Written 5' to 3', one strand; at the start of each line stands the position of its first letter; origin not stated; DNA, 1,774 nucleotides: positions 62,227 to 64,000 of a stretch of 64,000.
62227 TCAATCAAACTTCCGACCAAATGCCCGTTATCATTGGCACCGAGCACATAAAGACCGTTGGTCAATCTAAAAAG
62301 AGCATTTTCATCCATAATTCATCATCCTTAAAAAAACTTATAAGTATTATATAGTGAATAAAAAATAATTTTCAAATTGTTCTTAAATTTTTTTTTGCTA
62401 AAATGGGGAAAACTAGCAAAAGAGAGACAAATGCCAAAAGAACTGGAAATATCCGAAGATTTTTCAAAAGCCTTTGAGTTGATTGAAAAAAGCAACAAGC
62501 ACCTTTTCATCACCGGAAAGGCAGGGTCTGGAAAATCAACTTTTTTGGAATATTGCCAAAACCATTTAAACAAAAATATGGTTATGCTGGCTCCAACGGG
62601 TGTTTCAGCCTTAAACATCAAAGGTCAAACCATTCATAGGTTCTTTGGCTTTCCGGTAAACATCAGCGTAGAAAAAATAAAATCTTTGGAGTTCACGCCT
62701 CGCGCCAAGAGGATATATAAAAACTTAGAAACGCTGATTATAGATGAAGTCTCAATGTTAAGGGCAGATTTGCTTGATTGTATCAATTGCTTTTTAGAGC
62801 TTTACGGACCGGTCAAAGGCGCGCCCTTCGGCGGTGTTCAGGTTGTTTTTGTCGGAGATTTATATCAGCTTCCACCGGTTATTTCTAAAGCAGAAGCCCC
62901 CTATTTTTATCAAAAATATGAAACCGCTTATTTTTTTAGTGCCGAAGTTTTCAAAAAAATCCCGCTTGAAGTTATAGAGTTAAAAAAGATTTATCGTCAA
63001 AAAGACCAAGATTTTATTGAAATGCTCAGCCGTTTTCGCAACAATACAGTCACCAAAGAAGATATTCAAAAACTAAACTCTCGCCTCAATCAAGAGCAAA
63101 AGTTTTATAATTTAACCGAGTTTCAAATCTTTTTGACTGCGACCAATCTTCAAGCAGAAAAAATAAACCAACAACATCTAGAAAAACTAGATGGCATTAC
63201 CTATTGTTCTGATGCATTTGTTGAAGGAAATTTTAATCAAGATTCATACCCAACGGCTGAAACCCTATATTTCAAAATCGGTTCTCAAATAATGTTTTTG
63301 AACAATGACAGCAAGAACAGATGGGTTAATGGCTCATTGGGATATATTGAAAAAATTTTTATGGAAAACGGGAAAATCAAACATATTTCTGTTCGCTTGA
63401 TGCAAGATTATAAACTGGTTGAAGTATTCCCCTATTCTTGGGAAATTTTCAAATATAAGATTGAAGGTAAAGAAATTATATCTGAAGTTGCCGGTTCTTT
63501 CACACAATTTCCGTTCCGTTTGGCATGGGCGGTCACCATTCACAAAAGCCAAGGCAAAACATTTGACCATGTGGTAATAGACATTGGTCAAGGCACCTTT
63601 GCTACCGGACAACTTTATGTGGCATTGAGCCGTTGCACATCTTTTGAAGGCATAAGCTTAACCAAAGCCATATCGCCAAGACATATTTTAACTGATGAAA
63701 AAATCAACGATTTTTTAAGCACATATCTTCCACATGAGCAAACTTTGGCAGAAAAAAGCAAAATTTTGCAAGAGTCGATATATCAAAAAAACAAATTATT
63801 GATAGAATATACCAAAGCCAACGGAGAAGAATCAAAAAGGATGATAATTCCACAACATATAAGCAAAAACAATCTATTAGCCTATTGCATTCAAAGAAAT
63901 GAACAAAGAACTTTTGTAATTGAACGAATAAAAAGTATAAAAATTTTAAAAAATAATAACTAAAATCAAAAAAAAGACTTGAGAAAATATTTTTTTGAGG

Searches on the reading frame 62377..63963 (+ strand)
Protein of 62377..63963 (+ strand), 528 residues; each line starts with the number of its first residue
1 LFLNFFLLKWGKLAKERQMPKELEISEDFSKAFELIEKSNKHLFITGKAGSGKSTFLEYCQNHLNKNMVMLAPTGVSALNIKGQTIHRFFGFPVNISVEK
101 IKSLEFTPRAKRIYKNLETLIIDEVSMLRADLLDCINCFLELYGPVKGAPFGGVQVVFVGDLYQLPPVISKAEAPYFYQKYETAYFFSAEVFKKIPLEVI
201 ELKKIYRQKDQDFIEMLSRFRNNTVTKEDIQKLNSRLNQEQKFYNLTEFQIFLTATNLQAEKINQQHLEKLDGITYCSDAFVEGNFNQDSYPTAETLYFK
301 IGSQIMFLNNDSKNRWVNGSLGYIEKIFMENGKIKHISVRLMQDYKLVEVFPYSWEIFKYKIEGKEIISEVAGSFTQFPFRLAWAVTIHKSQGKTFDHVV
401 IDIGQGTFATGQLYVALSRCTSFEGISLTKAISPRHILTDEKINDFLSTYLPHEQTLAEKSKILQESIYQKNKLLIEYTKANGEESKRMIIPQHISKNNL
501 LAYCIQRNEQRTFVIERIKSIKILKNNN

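Call 87: find_encoding_contigs(protein=window:62377-63963:+, flank=10000, max_places=3)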
Protein window:62377-63963:+ (528 aa): 1 contig read that carries it; 1 place shown.
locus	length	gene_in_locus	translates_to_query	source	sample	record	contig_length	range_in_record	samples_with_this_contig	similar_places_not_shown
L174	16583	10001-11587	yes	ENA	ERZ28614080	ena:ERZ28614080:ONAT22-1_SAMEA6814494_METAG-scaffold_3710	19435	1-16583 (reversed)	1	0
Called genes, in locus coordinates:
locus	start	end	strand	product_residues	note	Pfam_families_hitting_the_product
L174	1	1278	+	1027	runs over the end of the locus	PF04917:Shufflon_N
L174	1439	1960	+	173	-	PF03748:FliL (weak)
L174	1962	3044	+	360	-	PF02154:FliM, PF01052:FliMN_C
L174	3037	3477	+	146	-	PF20072:DUF6468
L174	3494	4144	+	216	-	-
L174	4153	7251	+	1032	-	PF00515:TPR_1 (faint)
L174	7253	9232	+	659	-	PF00270:DEAD (weak), PF04851:ResIII, PF17757:UvrB_inter, PF27431:UvrB_3rd, PF00271:Helicase_C, PF12344:UvrB, PF02151:UVR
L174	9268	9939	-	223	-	PF01613:Flavin_Reduct, PF00301:Rubredoxin, PF21349:RUBY_RBDX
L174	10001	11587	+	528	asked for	PF02689:Herpes_Helicase (faint), PF05970:PIF1, PF13245:AAA_19, PF13604:AAA_30, PF01443:Viral_helicase1 (faint), PF13401:AAA_22 (faint), PF13538:UvrD_C_2 (weak), PF13280:WYL (weak)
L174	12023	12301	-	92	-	-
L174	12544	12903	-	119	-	-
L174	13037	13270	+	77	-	-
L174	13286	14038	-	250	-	-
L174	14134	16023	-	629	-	-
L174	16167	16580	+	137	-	-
